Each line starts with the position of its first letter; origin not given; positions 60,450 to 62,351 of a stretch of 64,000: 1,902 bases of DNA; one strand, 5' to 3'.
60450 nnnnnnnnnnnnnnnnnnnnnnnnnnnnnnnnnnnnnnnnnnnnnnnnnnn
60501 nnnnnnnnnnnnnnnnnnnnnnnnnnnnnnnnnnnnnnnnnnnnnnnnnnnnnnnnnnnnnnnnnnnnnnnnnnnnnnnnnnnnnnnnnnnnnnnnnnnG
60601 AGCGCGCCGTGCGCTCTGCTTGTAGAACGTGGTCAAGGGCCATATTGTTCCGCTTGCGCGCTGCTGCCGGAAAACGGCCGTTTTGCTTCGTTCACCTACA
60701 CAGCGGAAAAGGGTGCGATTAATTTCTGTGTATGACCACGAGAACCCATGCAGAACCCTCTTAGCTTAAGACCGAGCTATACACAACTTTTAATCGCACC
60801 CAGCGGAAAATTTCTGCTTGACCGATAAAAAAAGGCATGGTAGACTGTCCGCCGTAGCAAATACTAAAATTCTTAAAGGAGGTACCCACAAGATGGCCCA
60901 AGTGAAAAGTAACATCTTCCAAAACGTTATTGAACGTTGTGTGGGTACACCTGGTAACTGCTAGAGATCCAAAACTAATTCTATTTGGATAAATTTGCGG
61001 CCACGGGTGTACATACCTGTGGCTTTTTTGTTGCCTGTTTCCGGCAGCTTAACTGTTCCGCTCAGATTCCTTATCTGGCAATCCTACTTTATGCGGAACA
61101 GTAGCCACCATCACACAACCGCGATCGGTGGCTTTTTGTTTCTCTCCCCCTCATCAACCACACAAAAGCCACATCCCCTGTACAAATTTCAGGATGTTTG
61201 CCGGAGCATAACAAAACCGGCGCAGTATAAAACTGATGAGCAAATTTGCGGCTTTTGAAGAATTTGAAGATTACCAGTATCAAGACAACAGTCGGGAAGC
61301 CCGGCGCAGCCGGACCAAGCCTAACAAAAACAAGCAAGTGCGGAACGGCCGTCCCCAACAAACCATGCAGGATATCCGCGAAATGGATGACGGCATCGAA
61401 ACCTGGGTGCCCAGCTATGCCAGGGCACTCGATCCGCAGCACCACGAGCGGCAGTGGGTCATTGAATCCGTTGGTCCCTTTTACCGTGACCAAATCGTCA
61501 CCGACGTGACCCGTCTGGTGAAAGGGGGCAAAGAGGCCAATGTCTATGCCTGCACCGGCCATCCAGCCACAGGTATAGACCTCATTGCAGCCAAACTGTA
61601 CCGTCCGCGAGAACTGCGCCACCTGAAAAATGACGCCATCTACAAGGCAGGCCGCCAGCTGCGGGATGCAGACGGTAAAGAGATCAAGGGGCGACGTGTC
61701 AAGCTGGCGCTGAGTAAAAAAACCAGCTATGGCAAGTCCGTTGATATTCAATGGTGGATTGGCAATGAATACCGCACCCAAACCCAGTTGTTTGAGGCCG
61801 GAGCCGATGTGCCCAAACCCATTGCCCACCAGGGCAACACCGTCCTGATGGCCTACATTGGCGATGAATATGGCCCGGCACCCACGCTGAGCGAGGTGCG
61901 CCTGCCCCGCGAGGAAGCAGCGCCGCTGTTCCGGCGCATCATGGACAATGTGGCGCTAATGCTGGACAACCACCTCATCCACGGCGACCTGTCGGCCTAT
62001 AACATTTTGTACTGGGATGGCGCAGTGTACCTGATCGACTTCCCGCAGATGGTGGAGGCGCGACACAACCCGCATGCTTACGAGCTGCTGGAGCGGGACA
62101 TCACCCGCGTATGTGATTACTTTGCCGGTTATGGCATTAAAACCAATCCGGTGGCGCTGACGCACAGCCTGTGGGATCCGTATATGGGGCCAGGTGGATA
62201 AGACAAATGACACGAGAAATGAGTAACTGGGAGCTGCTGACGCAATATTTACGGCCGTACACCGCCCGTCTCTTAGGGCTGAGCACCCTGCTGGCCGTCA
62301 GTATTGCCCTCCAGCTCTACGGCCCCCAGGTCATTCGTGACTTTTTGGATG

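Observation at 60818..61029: Self-contained mini-gene for a 23-aa two-cysteine peptide in an AT-rich gap upstream of a RIO kinase and an ABC exporter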

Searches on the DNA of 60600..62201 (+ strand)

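Call 6: search_rna_families(source=window, start=60600, end=61260, threshold=evalue, max_evalue=10, show_alignments=2)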
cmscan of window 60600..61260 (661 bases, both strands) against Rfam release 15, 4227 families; matches with E-value up to 10: 4.
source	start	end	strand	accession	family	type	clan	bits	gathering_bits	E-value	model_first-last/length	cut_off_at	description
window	60957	61031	+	RF00021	Spot_42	Gene; sRNA;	-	18.9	80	0.46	1-115/115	no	Spot 42 RNA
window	60718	60769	+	RF03109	Thermales-rpoB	Cis-reg;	-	17.4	77.3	0.48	1-89/89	no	Thermales-rpoB RNA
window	60781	60834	-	RF00887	mir-802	Gene; miRNA;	-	15.4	86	5.9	1-94/94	no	mir-802 microRNA precursor family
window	61121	61221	-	RF03004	Lacto-phage-1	Gene; sRNA;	-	13.9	50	7.5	1-81/81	no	Lacto-phage-1 RNA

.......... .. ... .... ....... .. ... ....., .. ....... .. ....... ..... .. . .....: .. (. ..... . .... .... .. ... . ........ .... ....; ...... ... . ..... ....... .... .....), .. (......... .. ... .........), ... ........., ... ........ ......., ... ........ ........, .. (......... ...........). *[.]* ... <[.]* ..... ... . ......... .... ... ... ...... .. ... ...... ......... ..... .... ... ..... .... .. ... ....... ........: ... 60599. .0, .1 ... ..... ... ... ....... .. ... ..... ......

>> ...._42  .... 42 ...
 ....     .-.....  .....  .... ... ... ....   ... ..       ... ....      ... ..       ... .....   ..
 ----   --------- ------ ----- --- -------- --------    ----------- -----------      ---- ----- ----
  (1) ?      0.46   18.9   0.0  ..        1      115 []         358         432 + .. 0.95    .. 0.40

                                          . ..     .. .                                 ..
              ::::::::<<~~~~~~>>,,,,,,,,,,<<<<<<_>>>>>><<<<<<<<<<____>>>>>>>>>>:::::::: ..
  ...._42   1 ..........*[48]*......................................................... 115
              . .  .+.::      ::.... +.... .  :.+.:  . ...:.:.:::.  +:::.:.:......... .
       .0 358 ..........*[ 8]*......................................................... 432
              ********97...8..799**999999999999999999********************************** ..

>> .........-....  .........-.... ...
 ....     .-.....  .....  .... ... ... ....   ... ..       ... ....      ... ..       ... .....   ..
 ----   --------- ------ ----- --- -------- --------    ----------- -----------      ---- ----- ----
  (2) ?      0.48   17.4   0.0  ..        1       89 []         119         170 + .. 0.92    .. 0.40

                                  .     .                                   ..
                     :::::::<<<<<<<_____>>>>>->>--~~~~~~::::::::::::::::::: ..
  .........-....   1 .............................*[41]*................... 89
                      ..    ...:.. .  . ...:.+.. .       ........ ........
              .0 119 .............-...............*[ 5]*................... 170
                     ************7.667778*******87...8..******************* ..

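Call 48: build_rna_model(alignment_id=A1, structure=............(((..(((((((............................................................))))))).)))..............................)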
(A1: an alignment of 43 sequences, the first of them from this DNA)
Model R1 built from alignment A1 (43 sequences, 125 columns); structure: as given.
model positions 99; base pairs 10; branch points 0; effective number of sequences 21.21; information 0.59 bits per position. Calibrated on 0.2 Mb of random sequence (short: E-values are rough).
structure used (alignment columns):
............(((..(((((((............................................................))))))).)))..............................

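Call 49: search_with_rna_model(model_id=R1, sources=[window, L001, L002, L003, L004, L005, L006, L007, L008, L009, L010, L011, L012, L013, L014, L015, L016, L017, L018, L019, L020, L021, L022, L023, L024, L025, L026, L027, L028, L029, L030, L031, L032, L033, L034, L035, L036, L037, L038, L039, L040, L041, L042, L043, L044, L045, L046, L047, L048, L049, L050, L051, L052, L053, L054, L055, L056, L057, L058, L059, L060], max_evalue=1)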
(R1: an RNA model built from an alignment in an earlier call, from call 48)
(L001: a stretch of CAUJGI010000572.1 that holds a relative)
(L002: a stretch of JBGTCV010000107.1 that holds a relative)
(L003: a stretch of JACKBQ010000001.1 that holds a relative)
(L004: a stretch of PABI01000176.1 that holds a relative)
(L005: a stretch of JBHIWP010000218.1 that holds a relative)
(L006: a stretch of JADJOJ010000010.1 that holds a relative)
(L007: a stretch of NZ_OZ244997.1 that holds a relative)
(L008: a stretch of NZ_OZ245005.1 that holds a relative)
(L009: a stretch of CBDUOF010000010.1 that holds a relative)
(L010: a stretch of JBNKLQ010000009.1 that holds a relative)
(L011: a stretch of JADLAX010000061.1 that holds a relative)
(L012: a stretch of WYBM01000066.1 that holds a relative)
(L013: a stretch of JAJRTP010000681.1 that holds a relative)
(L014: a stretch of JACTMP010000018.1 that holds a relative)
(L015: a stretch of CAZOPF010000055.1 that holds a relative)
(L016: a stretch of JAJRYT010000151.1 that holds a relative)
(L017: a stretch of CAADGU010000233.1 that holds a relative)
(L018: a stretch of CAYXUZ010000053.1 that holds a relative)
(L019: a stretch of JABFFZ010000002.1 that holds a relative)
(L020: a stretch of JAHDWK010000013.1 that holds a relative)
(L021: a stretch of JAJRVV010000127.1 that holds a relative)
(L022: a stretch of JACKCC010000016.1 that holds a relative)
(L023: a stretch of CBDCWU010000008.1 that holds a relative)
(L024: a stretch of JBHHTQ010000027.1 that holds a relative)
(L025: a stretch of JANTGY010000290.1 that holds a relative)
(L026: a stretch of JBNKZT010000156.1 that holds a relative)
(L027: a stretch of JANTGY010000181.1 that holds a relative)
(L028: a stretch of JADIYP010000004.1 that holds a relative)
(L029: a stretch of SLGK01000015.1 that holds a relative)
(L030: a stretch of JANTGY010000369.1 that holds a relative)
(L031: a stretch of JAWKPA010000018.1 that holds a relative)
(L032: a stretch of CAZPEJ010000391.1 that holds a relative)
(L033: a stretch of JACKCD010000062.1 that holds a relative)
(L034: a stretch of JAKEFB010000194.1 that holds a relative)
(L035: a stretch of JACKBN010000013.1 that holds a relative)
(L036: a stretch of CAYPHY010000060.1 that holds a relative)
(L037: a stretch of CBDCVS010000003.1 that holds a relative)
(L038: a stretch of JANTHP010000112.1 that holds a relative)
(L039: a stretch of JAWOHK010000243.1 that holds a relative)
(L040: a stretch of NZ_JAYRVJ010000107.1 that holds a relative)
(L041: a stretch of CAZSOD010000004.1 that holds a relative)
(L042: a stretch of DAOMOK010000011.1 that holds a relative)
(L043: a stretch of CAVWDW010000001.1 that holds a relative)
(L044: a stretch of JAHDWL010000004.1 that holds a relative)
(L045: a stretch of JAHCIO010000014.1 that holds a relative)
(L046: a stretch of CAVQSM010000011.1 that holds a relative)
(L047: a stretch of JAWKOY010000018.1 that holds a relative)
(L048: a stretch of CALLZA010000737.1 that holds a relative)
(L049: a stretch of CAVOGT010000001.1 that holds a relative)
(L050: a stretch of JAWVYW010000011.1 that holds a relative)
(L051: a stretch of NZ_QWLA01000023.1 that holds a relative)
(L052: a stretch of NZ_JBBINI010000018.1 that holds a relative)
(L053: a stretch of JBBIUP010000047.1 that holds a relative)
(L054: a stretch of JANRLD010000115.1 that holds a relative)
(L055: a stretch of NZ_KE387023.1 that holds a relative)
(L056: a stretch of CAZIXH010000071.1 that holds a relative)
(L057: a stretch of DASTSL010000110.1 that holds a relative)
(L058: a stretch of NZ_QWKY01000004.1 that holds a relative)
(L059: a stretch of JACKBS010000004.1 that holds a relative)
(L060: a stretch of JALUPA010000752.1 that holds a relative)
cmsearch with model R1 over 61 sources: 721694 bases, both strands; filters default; matches with E-value up to 1: 53.
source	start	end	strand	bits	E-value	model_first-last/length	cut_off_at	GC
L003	5674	5776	+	93.9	2.5e-30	1-99/99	no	0.4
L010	5670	5772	+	93.7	3e-30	1-99/99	no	0.39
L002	5683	5785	+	93.1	4.7e-30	1-99/99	no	0.38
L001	271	373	+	92.8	6.3e-30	1-99/99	no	0.43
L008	5677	5779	+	90.9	3.1e-29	1-99/99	no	0.38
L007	5675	5777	+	89.9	7e-29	1-99/99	no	0.4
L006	5678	5780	+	89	1.6e-28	1-99/99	no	0.43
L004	5673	5775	+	88.9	1.7e-28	1-99/99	no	0.42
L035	5678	5779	+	88.5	2.3e-28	1-99/99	no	0.43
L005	568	670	+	88.5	2.3e-28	1-99/99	no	0.4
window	60865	60967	+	88.5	2.4e-28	1-99/99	no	0.41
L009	5677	5779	+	87.6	5e-28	1-99/99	no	0.38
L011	5634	5736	+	85.6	2.7e-27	1-99/99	no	0.46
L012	5618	5719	+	81.3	1e-25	1-99/99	no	0.42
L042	5639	5738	+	78.1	1.5e-24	1-99/99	no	0.43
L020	5610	5709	+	78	1.5e-24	1-99/99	no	0.42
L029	646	745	+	77.5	2.4e-24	1-99/99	no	0.44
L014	5595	5693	+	77.5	2.4e-24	1-99/99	no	0.4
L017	340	439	+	75.5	1.3e-23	1-99/99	no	0.43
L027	2831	2932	+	75.2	1.6e-23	1-99/99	no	0.47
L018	5547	5646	+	75.1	1.9e-23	1-99/99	no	0.43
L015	5627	5725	+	71.9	2.7e-22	1-99/99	no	0.44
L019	5599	5698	+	71.1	5.2e-22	1-99/99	no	0.4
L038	4137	4238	+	69.6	1.8e-21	1-99/99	no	0.49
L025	106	207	+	68.7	3.8e-21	1-99/99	no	0.49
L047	5706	5807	+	65.9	4.1e-20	1-99/99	no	0.47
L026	290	391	+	65.5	5.6e-20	1-99/99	no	0.43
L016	5710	5811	+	64.7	1.2e-19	1-99/99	no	0.51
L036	5561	5659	+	63.2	3.9e-19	1-99/99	no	0.47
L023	5711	5815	+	62.2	9.6e-19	1-99/99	no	0.48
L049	5736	5837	+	61.7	1.4e-18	1-99/99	no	0.49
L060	311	411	+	60.1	5.4e-18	1-99/99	no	0.48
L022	5680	5781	+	59.2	1.2e-17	1-99/99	no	0.49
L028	5599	5701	+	58.6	1.9e-17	1-99/99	no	0.4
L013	25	124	+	56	1.7e-16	1-99/99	no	0.49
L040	5739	5837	+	54.8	4.7e-16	1-99/99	no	0.57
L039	2708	2809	+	53.3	1.7e-15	1-99/99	no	0.47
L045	5701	5803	+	52.4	3.6e-15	1-99/99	no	0.59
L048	1083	1184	+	52.4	3.6e-15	1-99/99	no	0.59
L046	5638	5738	+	48.4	1.1e-13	1-99/99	no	0.5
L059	5664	5759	+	48.3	1.1e-13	1-99/99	no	0.42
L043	5634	5734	+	46.9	3.6e-13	1-99/99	no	0.52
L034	5522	5620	+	44.2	3.6e-12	1-99/99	no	0.49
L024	5552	5653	+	41.8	2.6e-11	1-99/99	no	0.51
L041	5738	5836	+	41.5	3.5e-11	1-99/99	no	0.6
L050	5581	5675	+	38.8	3.2e-10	1-99/99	no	0.47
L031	5569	5667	+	35.1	7.5e-09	1-99/99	no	0.39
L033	5501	5599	+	33.9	2e-08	1-99/99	no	0.41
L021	3951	4052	+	32.7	5.8e-08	1-99/99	no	0.48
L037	5343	5430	+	32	9.9e-08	1-99/99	no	0.38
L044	5758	5856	+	30.6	3.3e-07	1-99/99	no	0.52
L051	5602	5704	+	13.3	0.69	1-99/99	no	0.55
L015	6540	6608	-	13.2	0.72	1-99/99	no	0.52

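Call 57: search_with_rna_model(model_id=R1, sources=[L061, L062, L063, L064, L065, L066, L067, L068, L069, L070, L071, L072, L073, L074, L075, L076, L077, L078, L079, L080, L081, L082, L083, L084, L085, L086, L087, L088, L089, L090, L091, L092, L093, L094, L095, L096, L097, L098, L099, L100, L101, L102, L103, L104, L105, L106, L107, L108, L109, L110, L111, L112, L113, L114, L115, L116, L117, L118, L119, L120, L121, L122, L123, L124, L125, L126, L127, L128, L129, L130, L131, L132, L133, L134, L135, L136, L137, L138, L139, L140], max_evalue=1)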
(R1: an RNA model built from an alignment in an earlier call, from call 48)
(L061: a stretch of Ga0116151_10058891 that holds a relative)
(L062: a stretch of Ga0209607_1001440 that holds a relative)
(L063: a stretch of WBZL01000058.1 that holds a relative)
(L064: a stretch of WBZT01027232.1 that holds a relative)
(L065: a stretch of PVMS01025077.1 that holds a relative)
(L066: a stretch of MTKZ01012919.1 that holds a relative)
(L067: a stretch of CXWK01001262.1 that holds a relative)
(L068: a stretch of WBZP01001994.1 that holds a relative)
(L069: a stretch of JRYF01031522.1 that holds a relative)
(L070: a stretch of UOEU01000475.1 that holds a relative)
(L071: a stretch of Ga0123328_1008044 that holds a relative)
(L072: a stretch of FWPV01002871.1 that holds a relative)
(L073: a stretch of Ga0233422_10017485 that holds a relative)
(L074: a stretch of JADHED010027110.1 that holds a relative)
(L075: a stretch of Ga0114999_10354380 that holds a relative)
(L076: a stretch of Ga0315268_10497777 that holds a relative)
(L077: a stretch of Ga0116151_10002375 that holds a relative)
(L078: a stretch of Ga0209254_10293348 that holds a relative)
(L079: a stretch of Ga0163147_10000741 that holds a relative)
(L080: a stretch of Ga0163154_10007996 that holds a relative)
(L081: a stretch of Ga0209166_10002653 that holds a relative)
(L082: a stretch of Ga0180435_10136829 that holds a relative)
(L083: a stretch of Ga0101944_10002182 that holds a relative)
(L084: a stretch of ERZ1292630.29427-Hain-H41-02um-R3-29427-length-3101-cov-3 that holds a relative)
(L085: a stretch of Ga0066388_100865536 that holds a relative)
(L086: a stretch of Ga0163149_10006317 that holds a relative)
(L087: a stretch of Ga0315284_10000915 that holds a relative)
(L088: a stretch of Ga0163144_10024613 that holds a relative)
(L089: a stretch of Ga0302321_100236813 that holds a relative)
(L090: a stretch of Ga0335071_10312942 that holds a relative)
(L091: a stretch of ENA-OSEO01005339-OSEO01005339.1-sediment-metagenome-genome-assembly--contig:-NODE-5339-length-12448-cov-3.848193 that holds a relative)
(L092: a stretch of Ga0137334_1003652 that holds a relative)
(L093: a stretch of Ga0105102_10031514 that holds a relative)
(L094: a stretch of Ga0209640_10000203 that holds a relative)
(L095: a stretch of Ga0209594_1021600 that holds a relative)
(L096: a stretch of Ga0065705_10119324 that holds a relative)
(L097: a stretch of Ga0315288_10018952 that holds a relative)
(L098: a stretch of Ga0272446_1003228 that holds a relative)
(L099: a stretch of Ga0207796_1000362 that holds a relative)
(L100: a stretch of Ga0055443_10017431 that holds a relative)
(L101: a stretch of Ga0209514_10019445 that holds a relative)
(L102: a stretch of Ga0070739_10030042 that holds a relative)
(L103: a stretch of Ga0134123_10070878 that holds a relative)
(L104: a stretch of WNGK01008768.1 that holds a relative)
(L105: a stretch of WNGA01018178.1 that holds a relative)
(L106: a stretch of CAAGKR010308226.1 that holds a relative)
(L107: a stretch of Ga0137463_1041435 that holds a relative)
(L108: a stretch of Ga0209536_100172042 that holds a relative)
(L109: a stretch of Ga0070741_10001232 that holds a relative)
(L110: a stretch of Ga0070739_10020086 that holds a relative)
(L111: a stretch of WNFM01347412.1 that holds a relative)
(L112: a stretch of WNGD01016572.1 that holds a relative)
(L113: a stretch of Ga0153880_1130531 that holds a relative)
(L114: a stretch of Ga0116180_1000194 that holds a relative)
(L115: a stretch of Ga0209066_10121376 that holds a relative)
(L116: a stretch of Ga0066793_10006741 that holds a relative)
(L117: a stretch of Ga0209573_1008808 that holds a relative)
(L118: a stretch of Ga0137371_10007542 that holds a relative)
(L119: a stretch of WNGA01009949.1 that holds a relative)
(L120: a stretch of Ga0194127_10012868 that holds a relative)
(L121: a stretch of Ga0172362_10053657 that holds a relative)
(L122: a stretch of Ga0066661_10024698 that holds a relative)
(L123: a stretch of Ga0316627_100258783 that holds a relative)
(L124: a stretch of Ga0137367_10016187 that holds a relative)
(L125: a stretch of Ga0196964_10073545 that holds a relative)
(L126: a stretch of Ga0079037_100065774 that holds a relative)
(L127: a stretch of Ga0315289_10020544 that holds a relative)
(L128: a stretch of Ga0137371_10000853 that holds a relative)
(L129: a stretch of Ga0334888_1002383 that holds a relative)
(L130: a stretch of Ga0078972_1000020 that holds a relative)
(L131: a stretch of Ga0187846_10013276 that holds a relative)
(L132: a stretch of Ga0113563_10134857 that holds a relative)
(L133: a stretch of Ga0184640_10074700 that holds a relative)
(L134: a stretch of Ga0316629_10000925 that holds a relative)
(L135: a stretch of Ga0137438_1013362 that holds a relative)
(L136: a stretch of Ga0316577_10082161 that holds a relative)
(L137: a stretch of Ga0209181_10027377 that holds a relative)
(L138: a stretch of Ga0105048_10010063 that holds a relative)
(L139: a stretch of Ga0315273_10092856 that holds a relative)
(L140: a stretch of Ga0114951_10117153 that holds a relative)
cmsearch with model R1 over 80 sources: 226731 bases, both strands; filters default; matches with E-value up to 1: 24.
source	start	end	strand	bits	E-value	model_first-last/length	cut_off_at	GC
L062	989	1091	+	53.4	4.9e-16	1-99/99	no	0.4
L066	1194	1296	+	52.1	1.4e-15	1-99/99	no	0.53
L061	995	1097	+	51.5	2.3e-15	1-99/99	no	0.41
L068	1234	1335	+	50.1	8e-15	1-99/99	no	0.58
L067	1235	1336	+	49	2e-14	1-99/99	no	0.58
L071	1020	1116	+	47.1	9.5e-14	1-99/99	no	0.51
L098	1048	1146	+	37.7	2.7e-10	1-99/99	no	0.55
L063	1069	1167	+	35.1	2.3e-09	1-99/99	no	0.39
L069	545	643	+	35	2.6e-09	1-99/99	no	0.49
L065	1167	1266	+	32.1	3e-08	1-99/99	no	0.47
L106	80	172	+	30.7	9.7e-08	1-99/99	no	0.47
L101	93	172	+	21.6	0.0002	1-99/99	no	0.47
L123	43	119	+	21.5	0.00021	1-99/99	no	0.44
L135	316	401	+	20.3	0.00061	1-99/99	no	0.47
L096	1148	1230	+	20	0.00077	1-99/99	no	0.43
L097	2613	2737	+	19.7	0.00099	1-99/99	no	0.56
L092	742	817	+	19.4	0.0013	1-99/99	no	0.41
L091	1164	1252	+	19.2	0.0015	1-99/99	no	0.42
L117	1072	1158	+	19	0.0017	1-99/99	no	0.53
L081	1003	1115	+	17.3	0.0073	1-99/99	no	0.57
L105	1163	1249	+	16.3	0.018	1-99/99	no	0.41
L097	1179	1266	+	13.6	0.17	1-99/99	no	0.48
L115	955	1000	+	12.6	0.39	1-99/99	no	0.59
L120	1264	1351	+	11.6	0.92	1-99/99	no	0.45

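Call 60: search_rna_families(sources=[L052, L055, L054, L096, L097, L117, L134, L139, L098, L071, L111, L081, L092, L103, L120, L124, L126, L140, L014, L016], threshold=gathering)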
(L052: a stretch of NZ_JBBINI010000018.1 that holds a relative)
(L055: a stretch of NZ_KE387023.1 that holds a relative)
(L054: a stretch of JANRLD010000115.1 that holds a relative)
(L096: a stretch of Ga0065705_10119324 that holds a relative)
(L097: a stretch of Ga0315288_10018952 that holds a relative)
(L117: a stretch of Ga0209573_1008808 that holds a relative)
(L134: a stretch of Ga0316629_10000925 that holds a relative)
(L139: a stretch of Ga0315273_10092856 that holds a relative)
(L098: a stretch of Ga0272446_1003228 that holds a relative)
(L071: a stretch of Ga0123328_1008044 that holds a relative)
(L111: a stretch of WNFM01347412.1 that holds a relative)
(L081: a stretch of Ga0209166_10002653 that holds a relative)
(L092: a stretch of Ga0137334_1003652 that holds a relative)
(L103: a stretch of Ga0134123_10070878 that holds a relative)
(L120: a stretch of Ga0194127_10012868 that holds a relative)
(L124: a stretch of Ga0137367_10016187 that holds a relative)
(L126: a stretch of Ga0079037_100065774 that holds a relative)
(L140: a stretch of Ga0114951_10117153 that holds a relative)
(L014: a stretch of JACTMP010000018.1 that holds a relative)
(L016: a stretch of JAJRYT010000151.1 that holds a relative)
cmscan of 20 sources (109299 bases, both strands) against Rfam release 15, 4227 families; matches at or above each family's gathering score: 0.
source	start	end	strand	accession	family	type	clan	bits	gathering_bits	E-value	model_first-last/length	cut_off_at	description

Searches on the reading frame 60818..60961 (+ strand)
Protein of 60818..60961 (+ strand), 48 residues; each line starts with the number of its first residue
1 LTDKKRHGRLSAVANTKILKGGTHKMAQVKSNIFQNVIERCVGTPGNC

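Call 75: search_protein_families(library=ncbifam, proteins=[window:60818-60961:+], max_evalue=1)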
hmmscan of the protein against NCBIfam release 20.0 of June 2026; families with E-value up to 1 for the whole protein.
seq(48 aa): 0 families

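Call 76: search_protein_families(library=pfam, proteins=[window:60818-60961:+], max_evalue=1)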
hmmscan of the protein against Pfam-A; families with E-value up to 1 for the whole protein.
seq(48 aa): 0 families

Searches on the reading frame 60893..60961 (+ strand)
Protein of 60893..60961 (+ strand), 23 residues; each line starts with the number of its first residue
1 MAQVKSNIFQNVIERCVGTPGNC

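Call 75: search_protein_families(library=ncbifam, proteins=[window:60893-60961:+], max_evalue=1)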
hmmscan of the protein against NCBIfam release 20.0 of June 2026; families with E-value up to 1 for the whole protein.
seq(23 aa): 0 families

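Call 76: search_protein_families(library=pfam, proteins=[window:60893-60961:+], max_evalue=1)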
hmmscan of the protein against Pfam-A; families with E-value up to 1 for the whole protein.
seq(23 aa): 1 family
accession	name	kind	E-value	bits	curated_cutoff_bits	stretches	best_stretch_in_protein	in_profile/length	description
PF06481.20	COX_ARM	-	0.23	11.8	23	1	3-18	29-44/46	COX Aromatic Rich Motif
